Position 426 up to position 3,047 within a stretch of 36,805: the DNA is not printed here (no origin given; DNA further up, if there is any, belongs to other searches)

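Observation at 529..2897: AT-rich, horizontally acquired TPR plus metallo-beta-lactamase-fold gene with its own promoter, inserted next to acnB: a candidate single-gene defence or effector module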

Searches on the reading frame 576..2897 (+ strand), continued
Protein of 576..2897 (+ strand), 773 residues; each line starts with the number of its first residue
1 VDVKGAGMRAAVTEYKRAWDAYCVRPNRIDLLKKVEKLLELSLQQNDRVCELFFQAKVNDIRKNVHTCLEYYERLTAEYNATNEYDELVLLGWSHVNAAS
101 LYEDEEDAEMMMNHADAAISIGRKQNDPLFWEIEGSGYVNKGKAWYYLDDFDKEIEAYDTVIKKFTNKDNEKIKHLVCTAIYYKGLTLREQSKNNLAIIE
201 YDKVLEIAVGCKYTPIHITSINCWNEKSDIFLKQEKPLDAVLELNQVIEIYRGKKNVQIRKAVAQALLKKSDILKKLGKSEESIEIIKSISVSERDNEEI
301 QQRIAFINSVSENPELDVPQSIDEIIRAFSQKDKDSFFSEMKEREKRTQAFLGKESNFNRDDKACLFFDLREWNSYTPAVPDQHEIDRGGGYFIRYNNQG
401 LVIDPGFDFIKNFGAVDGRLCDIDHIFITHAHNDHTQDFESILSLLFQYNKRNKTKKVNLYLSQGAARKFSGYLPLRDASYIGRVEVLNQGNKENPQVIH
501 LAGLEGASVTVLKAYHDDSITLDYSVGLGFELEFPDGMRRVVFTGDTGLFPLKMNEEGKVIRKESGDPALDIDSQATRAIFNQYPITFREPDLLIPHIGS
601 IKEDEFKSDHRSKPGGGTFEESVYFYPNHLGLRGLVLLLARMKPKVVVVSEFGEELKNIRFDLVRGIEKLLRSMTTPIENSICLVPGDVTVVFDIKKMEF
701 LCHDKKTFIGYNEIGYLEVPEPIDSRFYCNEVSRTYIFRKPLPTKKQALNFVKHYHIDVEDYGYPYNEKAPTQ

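Call 36: find_encoding_contigs(protein=P0082, flank=6000, max_places=2)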
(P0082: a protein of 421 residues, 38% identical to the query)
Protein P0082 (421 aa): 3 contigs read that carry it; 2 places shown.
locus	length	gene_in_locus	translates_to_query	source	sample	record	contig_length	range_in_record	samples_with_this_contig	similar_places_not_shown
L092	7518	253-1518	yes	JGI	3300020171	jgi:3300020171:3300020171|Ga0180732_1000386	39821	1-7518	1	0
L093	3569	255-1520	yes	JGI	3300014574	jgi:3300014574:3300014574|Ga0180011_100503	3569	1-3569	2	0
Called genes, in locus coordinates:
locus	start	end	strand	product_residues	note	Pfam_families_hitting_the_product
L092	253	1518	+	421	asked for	PF00753:Lactamase_B (weak), PF23023:Anti-Pycsar_Apyc1, PF12706:Lactamase_B_2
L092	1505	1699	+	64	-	-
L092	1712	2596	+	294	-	-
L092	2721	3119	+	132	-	-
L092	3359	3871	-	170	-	PF00571:CBS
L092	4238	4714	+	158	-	PF02915:Rubrerythrin (weak)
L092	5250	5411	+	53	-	-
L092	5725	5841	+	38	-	-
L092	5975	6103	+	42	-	-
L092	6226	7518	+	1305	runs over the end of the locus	PF09479:Flg_new (faint), PF18998:Flg_new_2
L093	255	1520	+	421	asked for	PF00753:Lactamase_B (weak), PF23023:Anti-Pycsar_Apyc1, PF12706:Lactamase_B_2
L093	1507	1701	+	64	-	-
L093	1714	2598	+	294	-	-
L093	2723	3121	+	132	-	-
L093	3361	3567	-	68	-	?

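Call 42: search_protein_families(library=pfam, proteins=[L090:1129-2145:+, L090:2142-2546:+, L090:2542-3966:+, L090:3975-5006:+, L090:5020-5988:+, L090:7283-8668:+], max_evalue=0.01)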
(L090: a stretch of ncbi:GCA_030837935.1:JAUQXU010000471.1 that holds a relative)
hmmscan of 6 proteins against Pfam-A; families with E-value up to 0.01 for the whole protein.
L090:1129-2145:+ (339 aa): 1 family
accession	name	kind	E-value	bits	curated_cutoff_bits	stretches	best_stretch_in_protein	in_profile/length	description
PF05029.18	TIMELESS_C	-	0.0037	17.9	23.8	1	226-293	18-81/88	Timeless PAB domain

L090:2142-2546:+ (135 aa): 0 families

L090:2542-3966:+ (475 aa): 5 families
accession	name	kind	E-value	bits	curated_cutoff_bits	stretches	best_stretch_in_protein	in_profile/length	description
PF00176.29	SNF2-rel_dom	-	4.4e-37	128.2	24.9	1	18-293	2-289/290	SNF2-related domain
PF00271.37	Helicase_C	-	1.5e-15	57.8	23.5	1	305-414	2-109/110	Helicase conserved C-terminal domain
PF00270.35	DEAD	-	4.4e-08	33.5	26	1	16-167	2-160/167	DEAD/DEAH box helicase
PF04851.21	ResIII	-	8.8e-06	26.2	22.5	1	15-167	5-162/164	Type III restriction enzyme, res subunit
PF16203.11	ERCC3_RAD25_C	-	0.0014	18.4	27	1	303-419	43-153/248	ERCC3/RAD25/XPB C-terminal helicase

L090:3975-5006:+ (344 aa): 0 families

L090:5020-5988:+ (323 aa): 1 family
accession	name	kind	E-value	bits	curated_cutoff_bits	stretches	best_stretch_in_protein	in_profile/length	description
PF14072.11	DndB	-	1.6e-21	77.2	29.1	1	10-246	2-244/338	DNA-sulfur modification-associated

L090:7283-8668:+ (462 aa): 1 family
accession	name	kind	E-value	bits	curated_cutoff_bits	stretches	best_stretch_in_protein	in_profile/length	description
PF04055.27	Radical_SAM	-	2.3e-08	34.9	29.5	1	149-287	3-147/166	Radical SAM superfamily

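Call 43: search_protein_families(library=padloc, proteins=[L090:1129-2145:+, L090:2142-2546:+, L090:2542-3966:+, L090:3975-5006:+, L090:5020-5988:+, L090:6001-7272:+, L090:7283-8668:+], max_evalue=0.01)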
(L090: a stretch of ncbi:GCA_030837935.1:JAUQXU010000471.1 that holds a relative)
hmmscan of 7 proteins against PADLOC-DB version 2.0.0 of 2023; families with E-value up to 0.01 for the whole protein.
L090:1129-2145:+ (339 aa): 5 families
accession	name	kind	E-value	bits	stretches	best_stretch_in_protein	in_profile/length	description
PDLC04017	PD-Lambda-5_A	-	7.4e-10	36.2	1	16-202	10-203/473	-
PDLC03998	PD-Lambda-5_A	-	1.3e-05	22.3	1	18-97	5-81/466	-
PDLC03999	PD-Lambda-5_A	-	0.00013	18.8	1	18-102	7-86/493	-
PDLC04007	PD-Lambda-5_A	-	0.00021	18.5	1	20-97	6-78/454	-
PDLC04607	PDC-M38A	-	0.0035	13.7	1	18-222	10-230/715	-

L090:2142-2546:+ (135 aa): 0 families

L090:2542-3966:+ (475 aa): 22 families
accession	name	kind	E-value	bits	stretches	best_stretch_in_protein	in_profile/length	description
PDLC00633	ZorD1|ZorD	-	4.7e-67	224.8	1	13-447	443-882/908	"SWI2/SNF2 helicase, Mrr-like nuclease"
PDLC00631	ZorD1|ZorD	-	1.6e-49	166.6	1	7-446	435-906/1071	"SWI2/SNF2 helicase, Mrr-like nuclease"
PDLC00629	ZorD1|ZorD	-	1.8e-47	159.9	2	105-446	607-951/1012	"SWI2/SNF2 helicase, Mrr-like nuclease"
PDLC02842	DpdE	-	7.6e-45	151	1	19-447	710-1148/1176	DpdE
PDLC02845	DpdE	-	1.7e-42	143.4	1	31-447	865-1270/1293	DpdE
PDLC00632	ZorD1|ZorD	-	5.4e-42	141.8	2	96-447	709-1077/1101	"SWI2/SNF2 helicase, Mrr-like nuclease"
PDLC00634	ZorD1|ZorD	-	1.6e-40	136.7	2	121-445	627-964/1208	"SWI2/SNF2 helicase, Mrr-like nuclease"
PDLC02850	DpdE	-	4.2e-37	125.6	1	32-447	827-1239/1282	DpdE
PDLC02851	DpdE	-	7.6e-34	114.7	1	32-449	620-1034/1055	DpdE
PDLC00628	ZorD1|ZorD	-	1.4e-33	113.7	1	31-427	536-945/1171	"SWI2/SNF2 helicase, Mrr-like nuclease"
PDLC02849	DpdE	-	2.1e-32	110.2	1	32-447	423-830/857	DpdE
PDLC00627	ZorD1|ZorD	-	1.2e-28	97.6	2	130-427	631-962/1006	"SWI2/SNF2 helicase, Mrr-like nuclease"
PDLC02854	DpdE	-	6.4e-24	81.9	1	32-446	606-1058/1083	DpdE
PDLC02848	DpdE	-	2.6e-20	70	1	32-337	379-680/856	DpdE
PDLC02627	DrmD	-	4.7e-18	62.7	1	31-442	321-690/748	DrmD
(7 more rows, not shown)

L090:3975-5006:+ (344 aa): 1 family
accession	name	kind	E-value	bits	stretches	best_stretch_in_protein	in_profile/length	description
PDLC04607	PDC-M38A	-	4.9e-08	29.8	1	84-188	90-200/715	-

L090:5020-5988:+ (323 aa): 3 families
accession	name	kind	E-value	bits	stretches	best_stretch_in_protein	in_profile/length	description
PDLC02811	DpdB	-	1.1e-36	124.5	1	6-280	4-308/370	DpdB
PDLC02658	DndB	-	1.5e-10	38.7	1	9-244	7-250/356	DndB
PDLC02812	DpdB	-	2.2e-07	28.2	1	40-250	41-276/400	DpdB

L090:6001-7272:+ (424 aa): 0 families

L090:7283-8668:+ (462 aa): 0 families
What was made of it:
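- The nested clade's partners (DndB/DpdB-like, SNF2, radical SAM) point to nucleic-acid chemistry (calls 42, 43). The nested clade is embedded with DNA-associated proteins (calls 42, 43).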

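Call 56: search_protein_families(library=padloc, alignment_id=A3, max_evalue=0.00001)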
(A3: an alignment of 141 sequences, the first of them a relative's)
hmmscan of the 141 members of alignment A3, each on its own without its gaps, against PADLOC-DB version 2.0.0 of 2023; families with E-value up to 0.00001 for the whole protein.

A. member 1, L001:4635-6758:+ (708 aa): 0 families

B. families by the number of members that match (of 141 scanned): 21 families
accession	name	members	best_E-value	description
PDLC04904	PDC-S09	3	4.2e-22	-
PDLC04902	PDC-S09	3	7.4e-21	-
PDLC02903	pVip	3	1.8e-20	Viperins not associated with kinases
PDLC02904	pVip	3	1.4e-18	Viperins associated with kinases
PDLC04903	PDC-S09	3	1.1e-11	-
PDLC04907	PDC-S09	3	1e-08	-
PDLC04368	PDC-M05A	2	6.1e-06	-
PDLC04135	mad3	1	6.4e-31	mads_3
PDLC04906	PDC-S09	1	4.5e-25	-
PDLC04905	PDC-S09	1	7.9e-18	-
PDLC04140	mad8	1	4.6e-11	mads_8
PDLC01991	CARF_m8--CARF_LolE_TM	1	5.2e-10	-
PDLC02919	HEAT-ARM_XIII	1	1.8e-09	-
PDLC02868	DpdF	1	2.5e-09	DpdF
PDLC02980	AriA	1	6e-09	-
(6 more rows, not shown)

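Call 57: search_protein_families(library=pfam, alignment_id=A3, max_evalue=0.00001)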
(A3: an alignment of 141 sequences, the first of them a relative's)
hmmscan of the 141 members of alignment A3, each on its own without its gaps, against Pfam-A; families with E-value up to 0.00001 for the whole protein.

A. member 1, L001:4635-6758:+ (708 aa): 2 families
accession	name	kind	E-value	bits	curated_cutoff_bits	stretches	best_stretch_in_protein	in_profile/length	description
PF02449.21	Glyco_hydro_42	-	1.1e-21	78.1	21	1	76-398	46-370/376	Beta-galactosidase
PF08532.16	Glyco_hydro_42M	-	7.9e-10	39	25.8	1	418-605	3-191/207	Beta-galactosidase trimerisation domain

B. families by the number of members that match (of 141 scanned): 119 families (the first 25 are shown)
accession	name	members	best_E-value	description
PF04055.27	Radical_SAM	5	4.1e-22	Radical SAM superfamily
PF01959.21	DHQS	3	9.6e-128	3-dehydroquinate synthase II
PF01909.29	NTP_transf_2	3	1.8e-14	Nucleotidyltransferase domain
PF18765.7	Polbeta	3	2e-11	Polymerase beta, Nucleotidyltransferase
PF00384.28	Molybdopterin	2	5.5e-39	Molybdopterin oxidoreductase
PF01012.27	ETF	2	2.7e-38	Electron transfer flavoprotein domain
PF02452.23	PemK_toxin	2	5.5e-23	PemK-like, MazF-like toxin of type II toxin-antitoxin system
PF01568.27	Molydop_binding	2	1.4e-21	Molydopterin dinucleotide binding domain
PF00589.27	Phage_integrase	2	3.3e-21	Phage integrase family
PF00583.31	Acetyltransf_1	2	6.8e-16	Acetyltransferase (GNAT) family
PF13673.13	Acetyltransf_10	2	2.6e-14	Acetyltransferase (GNAT) domain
PF13508.13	Acetyltransf_7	2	6.2e-13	Acetyltransferase (GNAT) domain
PF12838.12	Fer4_7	2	5.2e-09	4Fe-4S dicluster domain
PF04879.21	Molybdop_Fe4S4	2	1.2e-06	Molybdopterin oxidoreductase Fe4S4 domain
PF05359.17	DUF748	1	7.6e-284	Domain of Unknown Function (DUF748)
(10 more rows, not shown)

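Call 59: search_protein_families(library=padloc, proteins=[L006:7164-7625:+], max_evalue=0.001)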
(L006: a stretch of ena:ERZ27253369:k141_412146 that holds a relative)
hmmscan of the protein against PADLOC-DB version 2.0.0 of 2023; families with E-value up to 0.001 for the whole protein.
L006:7164-7625:+ (154 aa): 8 families
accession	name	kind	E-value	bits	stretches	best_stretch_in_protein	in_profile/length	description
PDLC04903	PDC-S09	-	1.1e-11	43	1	8-98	14-107/108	-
PDLC04902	PDC-S09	-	2.3e-07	29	1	20-67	21-68/97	-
PDLC04904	PDC-S09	-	1.6e-06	26.3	1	22-64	27-68/104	-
PDLC04368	PDC-M05A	-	6.1e-06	24.2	1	22-82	109-167/201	-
PDLC04907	PDC-S09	-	8.9e-06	23.8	1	19-56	26-63/114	-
PDLC04369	PDC-M05A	-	3.1e-05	21.7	1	13-51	96-134/201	-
PDLC04906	PDC-S09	-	0.00017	19.9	1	22-48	26-52/98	-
PDLC04778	PDC-M70A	-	0.00022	18.7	1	10-44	38-71/355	-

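Call 72: search_protein_families(library=pfam, proteins=[L006:9936-10520:+], max_evalue=0.001)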
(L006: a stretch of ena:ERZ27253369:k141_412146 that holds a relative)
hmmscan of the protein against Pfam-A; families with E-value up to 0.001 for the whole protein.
L006:9936-10520:+ (195 aa): 0 families

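Call 81: fold_search(model_id=the predicted structure, library=viral)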
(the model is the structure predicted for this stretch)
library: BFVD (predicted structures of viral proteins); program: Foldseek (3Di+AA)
matches with E <= 10: 738; with E <= 0.001: 22
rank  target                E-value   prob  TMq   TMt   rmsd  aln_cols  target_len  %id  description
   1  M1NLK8                4.8e-08  1.00  0.29  0.59   6.2       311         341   16  Repeat protein [Moumouvirus goulette]
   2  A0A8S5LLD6            4.4e-06  1.00  0.17  0.26   9.2       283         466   14  Putative exonuclease [Siphoviridae sp. ctKcB20]
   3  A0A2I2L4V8            6.5e-06  1.00  0.26  0.38   6.9       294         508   15  Tetratricopeptide repeat protein [Orpheovirus IHUMI-LCC2]
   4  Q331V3                7.9e-06  1.00  0.16  0.47   8.9       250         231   12  (no name in the UniProt tables at hand)
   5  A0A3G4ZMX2            2.3e-05  1.00  0.11  0.10  21.6       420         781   14  RING-type domain-containing protein [Terrestrivirus sp.]
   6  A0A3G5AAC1            2.7e-05  1.00  0.12  0.17  16.9       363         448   12  UDP-N-acetylglucosamine--peptide N-acetylglucosaminyltransferase SPINDLY [Hyperionvirus sp.]
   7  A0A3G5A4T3            1.4e-04  0.97  0.11  0.12  16.3       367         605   11  RING-type domain-containing protein [Harvfovirus sp.]
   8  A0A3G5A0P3            1.8e-04  1.00  0.18  0.42  19.9       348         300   15  Uncharacterized protein [Harvfovirus sp.]
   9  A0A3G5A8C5            1.9e-04  1.00  0.18  0.38  12.1       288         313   13  Gamma-soluble NSF attachment protein [Homavirus sp.]
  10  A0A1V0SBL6            1.9e-04  1.00  0.21  0.43  13.3       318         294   12  Gamma-soluble NSF attachment protein [Catovirus CTV1]
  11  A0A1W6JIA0            2.1e-04  1.00  0.17  0.47   8.5       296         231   12  Metallo-beta-lactamase domain-containing protein [Lactococcus phage AM6]
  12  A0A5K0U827            2.6e-04  1.00  0.19  0.36  10.4       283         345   14  Gamma-soluble NSF attachment protein (Fragment) [Yasminevirus sp. GU-2018]
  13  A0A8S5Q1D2            3.2e-04  1.00  0.23  0.30  26.3       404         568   12  Response regulator protein [Siphoviridae sp. ctOCb13]
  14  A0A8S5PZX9            3.3e-04  1.00  0.21  0.26  15.2       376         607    9  Serine-pyruvate aminotransferase [Siphoviridae sp. ctOCb13]
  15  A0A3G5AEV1            3.7e-04  1.00  0.22  0.31   9.7       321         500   13  Uncharacterized protein [Hyperionvirus sp.]
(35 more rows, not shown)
